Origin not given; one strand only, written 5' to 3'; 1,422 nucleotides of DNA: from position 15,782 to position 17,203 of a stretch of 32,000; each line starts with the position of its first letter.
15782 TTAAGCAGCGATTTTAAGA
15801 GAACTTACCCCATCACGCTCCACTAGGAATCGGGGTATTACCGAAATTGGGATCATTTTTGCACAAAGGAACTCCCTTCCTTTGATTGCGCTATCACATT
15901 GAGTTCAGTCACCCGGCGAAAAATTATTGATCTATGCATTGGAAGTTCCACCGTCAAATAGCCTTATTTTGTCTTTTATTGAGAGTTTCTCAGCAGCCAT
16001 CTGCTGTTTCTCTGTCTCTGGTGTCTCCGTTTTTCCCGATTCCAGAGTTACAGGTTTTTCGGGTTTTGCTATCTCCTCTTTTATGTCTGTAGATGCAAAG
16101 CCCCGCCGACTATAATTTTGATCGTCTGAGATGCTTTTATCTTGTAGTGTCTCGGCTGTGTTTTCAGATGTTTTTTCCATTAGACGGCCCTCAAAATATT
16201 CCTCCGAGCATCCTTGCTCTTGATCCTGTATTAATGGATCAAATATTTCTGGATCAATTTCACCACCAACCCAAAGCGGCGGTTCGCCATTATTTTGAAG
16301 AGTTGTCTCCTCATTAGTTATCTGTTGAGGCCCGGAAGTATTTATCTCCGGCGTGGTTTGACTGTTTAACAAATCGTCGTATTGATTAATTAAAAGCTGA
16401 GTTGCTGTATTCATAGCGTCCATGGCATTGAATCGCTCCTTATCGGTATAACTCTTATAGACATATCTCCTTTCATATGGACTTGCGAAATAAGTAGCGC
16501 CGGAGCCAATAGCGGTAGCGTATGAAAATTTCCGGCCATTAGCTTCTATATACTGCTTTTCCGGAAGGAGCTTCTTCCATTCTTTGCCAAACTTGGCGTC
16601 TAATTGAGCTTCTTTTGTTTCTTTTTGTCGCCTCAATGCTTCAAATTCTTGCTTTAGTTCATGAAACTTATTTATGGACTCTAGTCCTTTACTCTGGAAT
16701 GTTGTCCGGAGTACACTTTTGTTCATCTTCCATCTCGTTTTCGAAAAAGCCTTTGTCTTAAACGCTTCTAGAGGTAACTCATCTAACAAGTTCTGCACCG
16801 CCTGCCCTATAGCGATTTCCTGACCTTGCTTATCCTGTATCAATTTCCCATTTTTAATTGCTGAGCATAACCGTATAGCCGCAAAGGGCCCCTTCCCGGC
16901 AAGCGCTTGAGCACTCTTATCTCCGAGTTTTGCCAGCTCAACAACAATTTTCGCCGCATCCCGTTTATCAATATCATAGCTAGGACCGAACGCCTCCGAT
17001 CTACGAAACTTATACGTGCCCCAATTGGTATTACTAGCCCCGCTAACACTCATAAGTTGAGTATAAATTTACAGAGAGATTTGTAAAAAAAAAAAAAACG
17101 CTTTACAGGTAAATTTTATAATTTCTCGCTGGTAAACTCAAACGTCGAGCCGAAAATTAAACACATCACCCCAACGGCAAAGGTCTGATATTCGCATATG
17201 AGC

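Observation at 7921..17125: Length-variable T tracts (7, 12, 15, 14 nt) fused to the -35 of four family promoters, next to a conserved upstream box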

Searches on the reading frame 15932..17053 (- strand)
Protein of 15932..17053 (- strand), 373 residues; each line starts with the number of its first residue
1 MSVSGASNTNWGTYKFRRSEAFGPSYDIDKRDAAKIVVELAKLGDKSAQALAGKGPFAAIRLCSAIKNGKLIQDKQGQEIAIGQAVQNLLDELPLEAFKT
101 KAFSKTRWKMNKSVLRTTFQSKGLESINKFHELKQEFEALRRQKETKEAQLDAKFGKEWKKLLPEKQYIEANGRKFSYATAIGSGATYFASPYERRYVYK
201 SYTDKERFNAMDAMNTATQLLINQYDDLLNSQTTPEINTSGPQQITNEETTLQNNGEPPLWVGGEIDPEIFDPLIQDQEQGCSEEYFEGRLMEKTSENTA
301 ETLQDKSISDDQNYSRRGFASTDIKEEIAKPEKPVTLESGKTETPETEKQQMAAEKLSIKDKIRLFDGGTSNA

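Call 10: search_protein_families(library=pfam, proteins=[window:15932-17053:-], max_evalue=0.01)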
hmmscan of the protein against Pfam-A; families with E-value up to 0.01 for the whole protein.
window:15932-17053:- (373 aa): 0 families

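Call 11: find_encoding_contigs(protein=window:15932-17053:-, flank=3000, max_places=10)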
Protein window:15932-17053:- (373 aa): no gene with exactly this product is on record in the collection.

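Call 15: find_homologous_proteins(query=window:15932-17053:-)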
Query window:15932-17053:- (373 aa): 2 proteins with E <= 0.001 among 2867 candidates.
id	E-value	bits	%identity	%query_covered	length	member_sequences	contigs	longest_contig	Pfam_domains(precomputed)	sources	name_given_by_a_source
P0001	1.2e-242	822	100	100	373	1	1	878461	-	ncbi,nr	ncbi:MAG: hypothetical protein LW808_002085 [Verrucomicrobiota bacterium]|nr:MAG: hypothetical prote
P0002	4.1e-91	324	66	66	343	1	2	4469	-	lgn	-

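Call 16: find_encoding_contigs(protein=P0002, flank=5000, max_places=10)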
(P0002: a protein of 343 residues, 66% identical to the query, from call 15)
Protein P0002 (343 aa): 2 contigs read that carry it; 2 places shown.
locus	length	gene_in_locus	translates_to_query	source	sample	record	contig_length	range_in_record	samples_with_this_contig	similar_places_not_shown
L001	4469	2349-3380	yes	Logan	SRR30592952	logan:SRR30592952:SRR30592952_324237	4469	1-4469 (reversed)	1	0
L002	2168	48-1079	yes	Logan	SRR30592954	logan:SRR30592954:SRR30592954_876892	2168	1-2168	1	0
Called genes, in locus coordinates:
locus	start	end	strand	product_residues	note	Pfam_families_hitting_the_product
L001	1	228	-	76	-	?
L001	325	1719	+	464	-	-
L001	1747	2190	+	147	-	-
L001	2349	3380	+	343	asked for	-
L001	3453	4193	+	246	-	-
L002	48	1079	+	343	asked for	-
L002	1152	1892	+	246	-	-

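Call 17: find_encoding_contigs(protein=P0001, flank=10000, max_places=10)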
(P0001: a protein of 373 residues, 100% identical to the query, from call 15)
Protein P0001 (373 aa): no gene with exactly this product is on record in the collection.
